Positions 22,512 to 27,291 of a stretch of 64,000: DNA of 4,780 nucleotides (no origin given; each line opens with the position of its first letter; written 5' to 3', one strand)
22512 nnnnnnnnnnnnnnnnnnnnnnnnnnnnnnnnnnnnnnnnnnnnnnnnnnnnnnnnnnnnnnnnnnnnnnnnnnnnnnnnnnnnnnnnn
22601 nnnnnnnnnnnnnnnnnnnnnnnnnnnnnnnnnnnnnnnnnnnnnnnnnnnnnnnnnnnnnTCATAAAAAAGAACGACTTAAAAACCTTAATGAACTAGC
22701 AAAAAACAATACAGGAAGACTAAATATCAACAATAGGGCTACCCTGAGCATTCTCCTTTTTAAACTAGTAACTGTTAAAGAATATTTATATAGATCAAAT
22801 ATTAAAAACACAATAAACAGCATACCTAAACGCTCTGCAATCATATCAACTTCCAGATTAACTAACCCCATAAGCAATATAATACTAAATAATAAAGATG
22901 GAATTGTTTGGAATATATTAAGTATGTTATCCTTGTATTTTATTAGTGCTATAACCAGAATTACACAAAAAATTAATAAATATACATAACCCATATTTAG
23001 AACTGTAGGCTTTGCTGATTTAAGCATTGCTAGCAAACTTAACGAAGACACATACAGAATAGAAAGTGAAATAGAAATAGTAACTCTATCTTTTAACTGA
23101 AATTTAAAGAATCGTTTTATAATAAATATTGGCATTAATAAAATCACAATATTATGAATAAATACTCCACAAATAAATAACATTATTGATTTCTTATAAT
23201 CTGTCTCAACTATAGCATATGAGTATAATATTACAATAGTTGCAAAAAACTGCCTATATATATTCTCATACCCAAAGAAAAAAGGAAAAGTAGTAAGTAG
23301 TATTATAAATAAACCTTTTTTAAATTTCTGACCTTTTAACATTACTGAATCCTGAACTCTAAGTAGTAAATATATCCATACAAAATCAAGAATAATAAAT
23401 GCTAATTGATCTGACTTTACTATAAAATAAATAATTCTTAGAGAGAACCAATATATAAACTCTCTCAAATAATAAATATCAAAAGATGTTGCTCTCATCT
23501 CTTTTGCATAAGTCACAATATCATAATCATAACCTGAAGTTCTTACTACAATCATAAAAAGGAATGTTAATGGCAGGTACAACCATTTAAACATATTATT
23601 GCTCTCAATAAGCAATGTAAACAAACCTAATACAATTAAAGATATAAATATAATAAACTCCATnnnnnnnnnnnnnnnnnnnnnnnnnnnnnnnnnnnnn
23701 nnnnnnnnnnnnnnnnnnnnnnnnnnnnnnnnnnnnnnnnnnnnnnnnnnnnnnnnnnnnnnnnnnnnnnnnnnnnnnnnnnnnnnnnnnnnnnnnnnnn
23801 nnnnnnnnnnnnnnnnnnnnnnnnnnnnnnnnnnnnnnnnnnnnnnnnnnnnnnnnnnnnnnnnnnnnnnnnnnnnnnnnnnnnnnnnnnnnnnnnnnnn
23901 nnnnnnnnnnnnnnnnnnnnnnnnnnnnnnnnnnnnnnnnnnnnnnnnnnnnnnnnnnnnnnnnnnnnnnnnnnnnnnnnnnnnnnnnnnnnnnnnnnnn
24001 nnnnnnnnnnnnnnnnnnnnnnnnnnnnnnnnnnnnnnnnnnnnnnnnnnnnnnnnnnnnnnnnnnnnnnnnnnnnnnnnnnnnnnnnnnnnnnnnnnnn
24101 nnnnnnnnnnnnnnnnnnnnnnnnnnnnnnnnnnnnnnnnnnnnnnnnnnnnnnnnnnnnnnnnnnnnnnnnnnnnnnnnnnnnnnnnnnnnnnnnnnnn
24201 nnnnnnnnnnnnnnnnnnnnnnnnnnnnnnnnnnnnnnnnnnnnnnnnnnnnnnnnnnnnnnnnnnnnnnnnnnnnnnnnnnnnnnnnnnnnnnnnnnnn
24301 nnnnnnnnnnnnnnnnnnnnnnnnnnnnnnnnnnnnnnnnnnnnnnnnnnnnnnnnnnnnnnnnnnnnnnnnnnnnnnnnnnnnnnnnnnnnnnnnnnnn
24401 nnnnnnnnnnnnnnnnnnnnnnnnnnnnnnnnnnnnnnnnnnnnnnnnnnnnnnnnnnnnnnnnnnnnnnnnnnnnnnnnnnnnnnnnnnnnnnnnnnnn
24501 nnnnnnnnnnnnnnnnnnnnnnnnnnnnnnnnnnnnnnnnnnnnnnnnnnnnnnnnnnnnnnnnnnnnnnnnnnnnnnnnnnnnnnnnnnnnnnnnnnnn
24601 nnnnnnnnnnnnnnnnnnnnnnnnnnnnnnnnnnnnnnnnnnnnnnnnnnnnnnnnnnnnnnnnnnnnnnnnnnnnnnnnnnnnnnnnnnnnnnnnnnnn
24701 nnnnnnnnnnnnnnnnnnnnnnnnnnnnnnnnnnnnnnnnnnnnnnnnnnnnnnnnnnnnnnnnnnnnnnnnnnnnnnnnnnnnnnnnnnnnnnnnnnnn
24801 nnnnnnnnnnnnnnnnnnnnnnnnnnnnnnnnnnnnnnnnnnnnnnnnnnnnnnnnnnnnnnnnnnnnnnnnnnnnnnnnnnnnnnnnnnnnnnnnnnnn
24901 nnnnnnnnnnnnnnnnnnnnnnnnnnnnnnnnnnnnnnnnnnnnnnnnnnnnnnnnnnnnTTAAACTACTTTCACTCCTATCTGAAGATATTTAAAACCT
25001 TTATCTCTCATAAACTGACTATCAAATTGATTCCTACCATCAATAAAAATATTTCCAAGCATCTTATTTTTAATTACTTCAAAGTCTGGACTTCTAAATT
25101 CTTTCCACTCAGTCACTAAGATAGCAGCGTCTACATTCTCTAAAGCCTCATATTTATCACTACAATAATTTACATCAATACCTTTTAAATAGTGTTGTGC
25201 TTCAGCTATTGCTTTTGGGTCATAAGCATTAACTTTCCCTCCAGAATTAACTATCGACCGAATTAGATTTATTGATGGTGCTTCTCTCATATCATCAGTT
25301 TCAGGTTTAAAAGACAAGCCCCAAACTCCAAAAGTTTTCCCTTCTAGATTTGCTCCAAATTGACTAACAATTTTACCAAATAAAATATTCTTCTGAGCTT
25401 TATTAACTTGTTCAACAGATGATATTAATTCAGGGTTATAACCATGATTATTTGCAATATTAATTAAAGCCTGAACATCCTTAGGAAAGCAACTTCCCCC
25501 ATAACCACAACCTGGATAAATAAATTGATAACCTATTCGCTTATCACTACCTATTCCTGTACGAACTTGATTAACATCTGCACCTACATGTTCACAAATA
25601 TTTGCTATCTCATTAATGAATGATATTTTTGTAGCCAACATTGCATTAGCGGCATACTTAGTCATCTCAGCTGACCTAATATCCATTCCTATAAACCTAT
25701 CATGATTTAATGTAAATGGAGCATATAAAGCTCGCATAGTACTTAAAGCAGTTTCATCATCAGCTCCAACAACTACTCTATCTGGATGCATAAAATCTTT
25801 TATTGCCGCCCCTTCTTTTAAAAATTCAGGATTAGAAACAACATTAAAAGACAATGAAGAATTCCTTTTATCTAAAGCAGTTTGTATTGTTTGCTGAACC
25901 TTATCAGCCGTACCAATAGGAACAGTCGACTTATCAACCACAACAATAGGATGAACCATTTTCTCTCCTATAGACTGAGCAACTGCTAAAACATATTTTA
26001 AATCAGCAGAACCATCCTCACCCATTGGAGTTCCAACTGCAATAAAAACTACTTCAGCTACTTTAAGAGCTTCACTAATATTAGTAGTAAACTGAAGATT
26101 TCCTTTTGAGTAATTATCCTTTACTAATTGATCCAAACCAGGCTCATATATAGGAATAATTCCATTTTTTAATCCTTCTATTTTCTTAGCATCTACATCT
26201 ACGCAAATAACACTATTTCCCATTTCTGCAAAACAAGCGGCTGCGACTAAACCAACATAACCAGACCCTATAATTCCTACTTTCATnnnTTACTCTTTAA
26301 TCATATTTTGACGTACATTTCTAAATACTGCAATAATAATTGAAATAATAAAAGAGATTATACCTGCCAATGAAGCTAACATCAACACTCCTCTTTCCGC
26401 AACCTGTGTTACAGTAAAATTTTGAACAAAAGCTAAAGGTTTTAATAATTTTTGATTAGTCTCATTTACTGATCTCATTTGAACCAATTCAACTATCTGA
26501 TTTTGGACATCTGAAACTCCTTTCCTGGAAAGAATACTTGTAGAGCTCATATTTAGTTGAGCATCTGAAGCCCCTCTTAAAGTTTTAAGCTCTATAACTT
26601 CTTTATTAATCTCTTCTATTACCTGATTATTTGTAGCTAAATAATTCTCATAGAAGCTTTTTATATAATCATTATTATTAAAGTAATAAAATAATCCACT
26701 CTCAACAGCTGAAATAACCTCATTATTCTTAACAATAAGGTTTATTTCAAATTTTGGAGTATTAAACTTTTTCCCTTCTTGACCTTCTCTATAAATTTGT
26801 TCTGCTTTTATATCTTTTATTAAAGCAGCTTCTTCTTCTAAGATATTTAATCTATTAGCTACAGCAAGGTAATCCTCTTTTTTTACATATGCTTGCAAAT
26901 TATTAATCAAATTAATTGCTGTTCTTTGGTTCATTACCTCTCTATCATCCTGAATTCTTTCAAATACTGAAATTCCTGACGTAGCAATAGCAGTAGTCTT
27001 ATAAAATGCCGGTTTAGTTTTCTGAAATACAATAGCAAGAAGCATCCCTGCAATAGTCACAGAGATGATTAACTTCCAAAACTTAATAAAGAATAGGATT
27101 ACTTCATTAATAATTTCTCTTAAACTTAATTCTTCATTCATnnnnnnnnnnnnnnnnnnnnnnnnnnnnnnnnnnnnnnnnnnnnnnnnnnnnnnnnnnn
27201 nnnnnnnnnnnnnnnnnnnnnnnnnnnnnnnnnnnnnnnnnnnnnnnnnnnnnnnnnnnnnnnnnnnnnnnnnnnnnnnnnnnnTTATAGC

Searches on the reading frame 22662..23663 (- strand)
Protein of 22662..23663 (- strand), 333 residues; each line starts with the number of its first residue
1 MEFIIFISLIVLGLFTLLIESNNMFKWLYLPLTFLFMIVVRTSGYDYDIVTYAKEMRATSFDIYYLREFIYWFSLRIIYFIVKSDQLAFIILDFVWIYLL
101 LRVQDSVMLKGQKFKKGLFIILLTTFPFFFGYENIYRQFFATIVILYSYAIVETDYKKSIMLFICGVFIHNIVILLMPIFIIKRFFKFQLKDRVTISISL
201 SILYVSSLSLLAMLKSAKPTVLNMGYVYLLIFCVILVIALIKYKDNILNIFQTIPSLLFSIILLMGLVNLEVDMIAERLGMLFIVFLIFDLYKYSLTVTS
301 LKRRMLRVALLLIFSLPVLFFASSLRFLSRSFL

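Call 9: search_protein_families(library=pfam, proteins=[window:22662-23663:-], max_evalue=0.001)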
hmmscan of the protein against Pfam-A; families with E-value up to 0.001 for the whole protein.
window:22662-23663:- (333 aa): 1 family
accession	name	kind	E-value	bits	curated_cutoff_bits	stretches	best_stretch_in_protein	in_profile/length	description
PF14897.12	EpsG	-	2.5e-05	24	30.1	1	28-321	2-310/326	EpsG family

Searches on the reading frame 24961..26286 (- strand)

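Call 9: search_protein_families(library=pfam, proteins=[window:24961-26286:-], max_evalue=0.001)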
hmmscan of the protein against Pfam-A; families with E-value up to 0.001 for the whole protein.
window:24961-26286:- (441 aa): 8 families
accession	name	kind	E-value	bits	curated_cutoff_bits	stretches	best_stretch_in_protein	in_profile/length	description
PF03721.20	UDPG_MGDP_dh_N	-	5.8e-67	225.3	27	1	1-186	1-186/187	UDP-glucose/GDP-mannose dehydrogenase family, NAD binding domain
PF00984.24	UDPG_MGDP_dh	-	2.1e-41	140.3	25.4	1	204-296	1-93/94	UDP-glucose/GDP-mannose dehydrogenase family, central domain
PF03720.21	UDPG_MGDP_dh_C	-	1.1e-31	109.7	30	1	320-422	1-102/103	UDP-glucose/GDP-mannose dehydrogenase family, UDP binding domain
PF03807.23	F420_oxidored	-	0.00012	23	21.6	0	2-88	1-71/94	NADP oxidoreductase coenzyme F420-dependent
PF01210.29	NAD_Gly3P_dh_N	-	0.00019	21.9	23.1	1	2-158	1-139/158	NAD-dependent glycerol-3-phosphate dehydrogenase N-terminus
PF02737.24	3HCDH_N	-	0.00027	21.3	22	1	2-74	1-77/180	3-hydroxyacyl-CoA dehydrogenase, NAD binding domain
PF03446.21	NAD_binding_2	-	0.00041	20.8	21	0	2-135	1-108/161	NAD binding domain of 6-phosphogluconate dehydrogenase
PF01262.27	AlaDh_PNT_C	-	0.00062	19.7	23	0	2-41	30-69/214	Alanine dehydrogenase/PNT, C-terminal domain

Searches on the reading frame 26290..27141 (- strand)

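Call 14: search_protein_families(library=pfam, proteins=[window:26290-27141:-], max_evalue=0.0001)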
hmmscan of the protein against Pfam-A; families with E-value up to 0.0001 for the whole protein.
window:26290-27141:- (283 aa): 0 families

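Call 30: search_protein_families(library=pfam, proteins=[window:26290-27141:-], max_evalue=1)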
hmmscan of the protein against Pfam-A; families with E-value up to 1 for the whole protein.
window:26290-27141:- (283 aa): 3 families
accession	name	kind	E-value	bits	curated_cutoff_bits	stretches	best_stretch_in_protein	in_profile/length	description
PF02706.20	Wzz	-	0.0032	18.2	25.5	1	4-52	2-46/91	Chain length determinant protein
PF14012.11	DUF4229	-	0.058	13.9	27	1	246-280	25-57/68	Protein of unknown function (DUF4229)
PF17979.7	zf-CRD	-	0.5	11.1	26.3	1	146-200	73-129/158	Cysteine rich domain with multizinc binding regions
